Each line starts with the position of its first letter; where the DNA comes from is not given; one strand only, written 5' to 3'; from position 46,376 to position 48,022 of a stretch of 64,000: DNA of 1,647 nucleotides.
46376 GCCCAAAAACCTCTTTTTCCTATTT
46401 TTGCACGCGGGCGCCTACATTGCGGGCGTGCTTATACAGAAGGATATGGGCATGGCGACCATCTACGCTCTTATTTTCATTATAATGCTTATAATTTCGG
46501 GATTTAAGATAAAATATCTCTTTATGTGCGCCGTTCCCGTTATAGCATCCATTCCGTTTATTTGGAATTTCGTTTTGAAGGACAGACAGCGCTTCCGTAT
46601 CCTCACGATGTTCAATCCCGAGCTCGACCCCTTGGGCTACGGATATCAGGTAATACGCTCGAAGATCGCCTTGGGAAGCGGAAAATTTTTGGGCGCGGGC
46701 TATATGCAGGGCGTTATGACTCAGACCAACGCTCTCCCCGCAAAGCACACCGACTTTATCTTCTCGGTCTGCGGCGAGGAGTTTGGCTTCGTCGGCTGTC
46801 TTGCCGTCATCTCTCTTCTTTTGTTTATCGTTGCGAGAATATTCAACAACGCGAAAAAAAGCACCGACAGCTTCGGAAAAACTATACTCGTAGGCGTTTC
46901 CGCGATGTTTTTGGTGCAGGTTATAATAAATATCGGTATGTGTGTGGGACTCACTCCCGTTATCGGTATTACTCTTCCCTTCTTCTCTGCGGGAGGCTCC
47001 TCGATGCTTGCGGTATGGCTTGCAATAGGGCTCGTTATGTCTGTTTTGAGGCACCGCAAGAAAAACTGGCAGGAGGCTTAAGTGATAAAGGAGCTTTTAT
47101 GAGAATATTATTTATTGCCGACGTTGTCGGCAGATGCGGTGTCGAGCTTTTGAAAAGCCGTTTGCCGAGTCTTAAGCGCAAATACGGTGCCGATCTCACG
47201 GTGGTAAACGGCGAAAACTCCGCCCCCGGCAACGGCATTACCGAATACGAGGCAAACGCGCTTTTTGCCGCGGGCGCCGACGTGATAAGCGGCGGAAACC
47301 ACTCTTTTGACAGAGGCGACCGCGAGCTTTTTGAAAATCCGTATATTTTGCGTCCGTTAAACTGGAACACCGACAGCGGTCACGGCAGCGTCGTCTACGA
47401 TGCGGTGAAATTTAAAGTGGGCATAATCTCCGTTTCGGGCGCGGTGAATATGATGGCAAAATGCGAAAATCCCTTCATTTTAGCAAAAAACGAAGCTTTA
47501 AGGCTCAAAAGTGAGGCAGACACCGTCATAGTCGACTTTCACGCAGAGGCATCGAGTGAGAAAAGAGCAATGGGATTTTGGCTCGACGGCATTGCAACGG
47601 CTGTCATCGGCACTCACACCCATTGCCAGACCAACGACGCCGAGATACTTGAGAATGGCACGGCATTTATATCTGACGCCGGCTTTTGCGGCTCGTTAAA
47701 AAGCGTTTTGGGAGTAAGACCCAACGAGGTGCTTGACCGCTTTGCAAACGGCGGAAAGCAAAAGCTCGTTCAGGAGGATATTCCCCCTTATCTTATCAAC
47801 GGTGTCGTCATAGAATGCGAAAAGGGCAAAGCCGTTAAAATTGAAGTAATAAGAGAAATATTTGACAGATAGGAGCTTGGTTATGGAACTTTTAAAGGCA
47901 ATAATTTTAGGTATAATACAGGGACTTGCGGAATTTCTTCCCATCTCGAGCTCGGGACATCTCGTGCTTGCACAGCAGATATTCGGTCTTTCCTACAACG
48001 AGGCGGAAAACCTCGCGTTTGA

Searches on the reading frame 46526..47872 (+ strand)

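Call 52: search_protein_families(library=pfam, proteins=[window:46526-47872:+], max_evalue=0.001)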
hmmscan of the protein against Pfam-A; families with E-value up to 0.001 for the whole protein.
window:46526-47872:+ (448 aa): 2 families
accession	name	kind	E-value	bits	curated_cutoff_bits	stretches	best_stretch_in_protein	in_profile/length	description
PF13277.11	YmdB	-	1.1e-79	267.8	27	1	195-442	1-253/253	YmdB-like protein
PF00149.33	Metallophos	-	3.7e-08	34.5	21.5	1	192-367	1-190/191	Calcineurin-like phosphoesterase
